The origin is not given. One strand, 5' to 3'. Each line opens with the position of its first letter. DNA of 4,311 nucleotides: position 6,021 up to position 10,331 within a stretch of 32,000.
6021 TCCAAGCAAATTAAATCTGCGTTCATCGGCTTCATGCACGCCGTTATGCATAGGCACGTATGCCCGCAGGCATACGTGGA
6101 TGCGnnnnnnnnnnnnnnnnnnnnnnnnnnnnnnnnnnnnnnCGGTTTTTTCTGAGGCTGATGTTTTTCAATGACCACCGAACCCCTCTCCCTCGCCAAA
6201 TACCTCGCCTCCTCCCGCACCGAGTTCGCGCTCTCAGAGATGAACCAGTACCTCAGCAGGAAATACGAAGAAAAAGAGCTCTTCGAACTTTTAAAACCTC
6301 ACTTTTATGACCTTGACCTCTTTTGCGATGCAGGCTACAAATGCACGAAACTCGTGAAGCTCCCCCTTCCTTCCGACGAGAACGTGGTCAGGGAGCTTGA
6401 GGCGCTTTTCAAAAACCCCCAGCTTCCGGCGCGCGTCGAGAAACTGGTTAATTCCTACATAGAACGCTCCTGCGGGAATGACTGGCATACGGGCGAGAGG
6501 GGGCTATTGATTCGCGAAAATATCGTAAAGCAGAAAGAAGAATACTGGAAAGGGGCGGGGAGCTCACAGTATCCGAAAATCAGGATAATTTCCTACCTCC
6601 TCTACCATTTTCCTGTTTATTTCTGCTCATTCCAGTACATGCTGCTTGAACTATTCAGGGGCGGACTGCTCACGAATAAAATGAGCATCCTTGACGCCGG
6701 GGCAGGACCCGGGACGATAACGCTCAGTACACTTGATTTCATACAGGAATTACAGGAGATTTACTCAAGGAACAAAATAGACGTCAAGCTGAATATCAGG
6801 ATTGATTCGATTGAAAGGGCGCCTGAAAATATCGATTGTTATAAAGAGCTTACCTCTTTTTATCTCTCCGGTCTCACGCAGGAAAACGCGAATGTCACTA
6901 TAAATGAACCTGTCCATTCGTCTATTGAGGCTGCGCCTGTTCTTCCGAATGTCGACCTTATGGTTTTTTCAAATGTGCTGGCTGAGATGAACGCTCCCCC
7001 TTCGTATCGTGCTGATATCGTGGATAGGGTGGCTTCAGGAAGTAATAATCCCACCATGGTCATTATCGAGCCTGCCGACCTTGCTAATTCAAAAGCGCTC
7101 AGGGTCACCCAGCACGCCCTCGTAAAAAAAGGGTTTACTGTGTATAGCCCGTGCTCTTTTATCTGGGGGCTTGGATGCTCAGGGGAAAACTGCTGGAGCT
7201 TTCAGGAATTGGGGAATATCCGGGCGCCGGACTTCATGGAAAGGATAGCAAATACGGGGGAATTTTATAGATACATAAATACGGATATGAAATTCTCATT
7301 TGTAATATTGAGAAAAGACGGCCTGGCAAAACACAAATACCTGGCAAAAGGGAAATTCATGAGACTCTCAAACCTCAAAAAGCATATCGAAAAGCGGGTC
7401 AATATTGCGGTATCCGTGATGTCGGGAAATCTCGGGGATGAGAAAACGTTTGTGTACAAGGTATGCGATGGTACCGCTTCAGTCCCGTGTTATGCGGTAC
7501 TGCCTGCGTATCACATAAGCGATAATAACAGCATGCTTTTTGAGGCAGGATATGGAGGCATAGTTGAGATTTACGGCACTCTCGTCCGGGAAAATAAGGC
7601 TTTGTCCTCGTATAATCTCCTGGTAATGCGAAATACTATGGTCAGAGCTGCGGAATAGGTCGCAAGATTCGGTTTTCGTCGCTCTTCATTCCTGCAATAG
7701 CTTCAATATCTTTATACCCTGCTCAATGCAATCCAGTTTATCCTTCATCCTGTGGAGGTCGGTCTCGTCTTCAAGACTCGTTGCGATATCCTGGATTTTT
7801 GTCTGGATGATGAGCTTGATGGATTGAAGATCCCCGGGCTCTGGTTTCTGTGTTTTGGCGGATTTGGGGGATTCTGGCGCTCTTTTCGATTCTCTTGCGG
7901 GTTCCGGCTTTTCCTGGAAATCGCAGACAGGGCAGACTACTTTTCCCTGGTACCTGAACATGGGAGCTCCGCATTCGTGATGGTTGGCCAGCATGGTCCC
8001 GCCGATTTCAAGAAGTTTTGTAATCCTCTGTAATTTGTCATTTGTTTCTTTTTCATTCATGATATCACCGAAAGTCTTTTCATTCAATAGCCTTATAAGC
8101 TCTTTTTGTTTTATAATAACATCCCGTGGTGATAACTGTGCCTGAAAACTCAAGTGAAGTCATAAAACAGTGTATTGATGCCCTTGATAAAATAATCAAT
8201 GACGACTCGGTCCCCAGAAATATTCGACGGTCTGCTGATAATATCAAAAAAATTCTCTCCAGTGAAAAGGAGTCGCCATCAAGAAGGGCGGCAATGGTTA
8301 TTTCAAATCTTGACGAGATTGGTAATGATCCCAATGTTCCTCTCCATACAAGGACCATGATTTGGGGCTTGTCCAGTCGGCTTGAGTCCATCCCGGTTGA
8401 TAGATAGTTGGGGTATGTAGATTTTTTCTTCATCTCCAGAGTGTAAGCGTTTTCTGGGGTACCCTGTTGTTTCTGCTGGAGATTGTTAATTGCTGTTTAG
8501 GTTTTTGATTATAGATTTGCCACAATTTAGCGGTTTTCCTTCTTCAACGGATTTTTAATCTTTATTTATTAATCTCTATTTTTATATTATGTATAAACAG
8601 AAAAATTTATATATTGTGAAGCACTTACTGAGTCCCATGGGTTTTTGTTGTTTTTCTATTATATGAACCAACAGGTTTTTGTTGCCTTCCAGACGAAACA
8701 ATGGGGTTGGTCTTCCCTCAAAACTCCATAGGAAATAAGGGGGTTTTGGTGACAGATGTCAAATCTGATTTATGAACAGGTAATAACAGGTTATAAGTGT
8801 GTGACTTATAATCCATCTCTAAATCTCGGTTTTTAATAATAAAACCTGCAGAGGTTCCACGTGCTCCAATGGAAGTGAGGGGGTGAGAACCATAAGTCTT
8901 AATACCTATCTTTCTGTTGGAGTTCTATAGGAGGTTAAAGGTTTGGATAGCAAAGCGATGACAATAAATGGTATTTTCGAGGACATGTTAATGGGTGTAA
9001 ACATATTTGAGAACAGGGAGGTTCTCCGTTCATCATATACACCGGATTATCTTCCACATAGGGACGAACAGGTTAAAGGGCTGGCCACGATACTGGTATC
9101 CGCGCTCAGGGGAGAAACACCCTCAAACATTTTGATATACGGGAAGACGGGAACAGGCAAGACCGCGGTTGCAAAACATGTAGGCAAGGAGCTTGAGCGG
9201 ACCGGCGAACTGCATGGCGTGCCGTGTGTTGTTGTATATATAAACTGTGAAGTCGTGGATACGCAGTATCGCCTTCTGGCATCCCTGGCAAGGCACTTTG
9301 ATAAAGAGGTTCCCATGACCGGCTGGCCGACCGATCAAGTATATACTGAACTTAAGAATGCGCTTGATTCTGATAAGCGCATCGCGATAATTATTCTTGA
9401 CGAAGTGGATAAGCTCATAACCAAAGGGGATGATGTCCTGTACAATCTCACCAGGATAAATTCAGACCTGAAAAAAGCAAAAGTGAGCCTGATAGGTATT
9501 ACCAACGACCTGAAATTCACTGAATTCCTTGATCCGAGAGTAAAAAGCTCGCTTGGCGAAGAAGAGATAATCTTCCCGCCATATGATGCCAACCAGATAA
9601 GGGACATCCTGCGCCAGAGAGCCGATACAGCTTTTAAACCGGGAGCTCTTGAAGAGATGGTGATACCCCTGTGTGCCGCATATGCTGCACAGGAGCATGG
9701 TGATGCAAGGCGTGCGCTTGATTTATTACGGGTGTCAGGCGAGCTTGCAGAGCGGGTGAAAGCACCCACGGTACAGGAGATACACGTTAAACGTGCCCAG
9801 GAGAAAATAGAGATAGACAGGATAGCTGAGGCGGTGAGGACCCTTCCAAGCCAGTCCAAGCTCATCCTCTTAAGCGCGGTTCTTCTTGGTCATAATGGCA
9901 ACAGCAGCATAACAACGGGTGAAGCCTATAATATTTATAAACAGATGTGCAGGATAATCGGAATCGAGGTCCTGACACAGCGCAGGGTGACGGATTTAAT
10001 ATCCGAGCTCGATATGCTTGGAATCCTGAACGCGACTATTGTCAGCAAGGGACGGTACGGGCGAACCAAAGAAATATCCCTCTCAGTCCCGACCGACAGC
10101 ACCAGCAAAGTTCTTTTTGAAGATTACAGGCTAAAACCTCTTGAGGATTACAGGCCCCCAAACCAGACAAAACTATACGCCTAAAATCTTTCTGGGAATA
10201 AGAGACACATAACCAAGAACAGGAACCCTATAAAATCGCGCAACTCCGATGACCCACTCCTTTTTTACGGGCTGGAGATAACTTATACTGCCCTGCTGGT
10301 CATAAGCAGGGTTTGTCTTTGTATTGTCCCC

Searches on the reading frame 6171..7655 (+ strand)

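Call 49: search_protein_families(library=pfam, proteins=[window:6171-7655:+], max_evalue=0.001)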
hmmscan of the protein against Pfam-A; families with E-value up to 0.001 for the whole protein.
window:6171-7655:+ (495 aa): 1 family
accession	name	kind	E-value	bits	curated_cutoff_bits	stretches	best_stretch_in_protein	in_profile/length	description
PF09243.16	Rsm22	-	5.5e-07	29.7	23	1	140-329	5-169/275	Mitochondrial small ribosomal subunit Rsm22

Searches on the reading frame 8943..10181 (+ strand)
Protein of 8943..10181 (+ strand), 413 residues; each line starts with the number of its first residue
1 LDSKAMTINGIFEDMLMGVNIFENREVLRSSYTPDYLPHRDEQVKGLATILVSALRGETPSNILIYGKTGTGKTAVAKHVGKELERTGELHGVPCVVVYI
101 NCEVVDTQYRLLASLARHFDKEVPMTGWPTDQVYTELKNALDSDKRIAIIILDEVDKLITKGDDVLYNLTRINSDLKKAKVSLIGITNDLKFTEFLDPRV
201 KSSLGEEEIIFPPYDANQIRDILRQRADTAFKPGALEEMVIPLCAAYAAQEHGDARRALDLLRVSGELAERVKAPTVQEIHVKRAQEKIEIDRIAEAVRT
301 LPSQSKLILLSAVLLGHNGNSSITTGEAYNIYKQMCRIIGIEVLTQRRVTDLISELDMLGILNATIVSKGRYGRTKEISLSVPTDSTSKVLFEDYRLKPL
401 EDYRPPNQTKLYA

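Call 49: search_protein_families(library=pfam, proteins=[window:8943-10181:+], max_evalue=0.001)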
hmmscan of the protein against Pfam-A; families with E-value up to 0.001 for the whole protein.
window:8943-10181:+ (413 aa): 14 families
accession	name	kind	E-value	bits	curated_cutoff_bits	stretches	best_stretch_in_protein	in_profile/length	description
PF09079.17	Cdc6_C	-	3e-31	107.7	25.1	1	296-387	1-93/96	CDC6, C terminal winged helix domain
PF22703.2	Cdc6_lid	-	3.5e-28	97.7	27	1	220-287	1-68/68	Cdc6 AAA+ ATPase-type lid domain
PF13401.12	AAA_22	-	1.1e-13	52.1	27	1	59-187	4-124/130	AAA domain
PF13191.12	AAA_16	-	2.7e-11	44.7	32.6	1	37-173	2-159/167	AAA ATPase domain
PF00004.35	AAA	-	1.7e-09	38.6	21.2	1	63-190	1-111/131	ATPase family associated with various cellular activities (AAA)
PF22606.2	Cdc6-ORC-like_ATPase_lid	-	3.1e-09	37.1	27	1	214-270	1-57/60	Cdc6/ORC-like, ATPase lid domain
PF01637.24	ATPase_2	-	7.8e-08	32.8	33.2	1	52-178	12-144/225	ATPase domain predominantly from Archaea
PF05621.17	TniB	-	6.4e-07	29.4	22.4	1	51-177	26-154/189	Bacterial TniB protein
PF05729.18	NACHT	-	8.6e-05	22.9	26.7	1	63-163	3-98/167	NACHT domain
PF05496.18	RuvB_N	-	8.6e-05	22.8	27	0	44-89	15-62/159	Holliday junction DNA helicase RuvB P-loop domain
PF00270.35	DEAD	-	0.00016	21.9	26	0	60-161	14-132/167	DEAD/DEAH box helicase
PF24883.2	NPHP3_N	-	0.00021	22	24.8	0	60-106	22-64/164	Nephrocystin 3, N-terminal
PF09848.15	SLFN-g3_helicase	-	0.00023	21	24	1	62-164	3-97/354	Schlafen group 3, DNA/RNA helicase domain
PF13481.12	AAA_25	-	0.00033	20.8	27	0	63-158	36-155/195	AAA domain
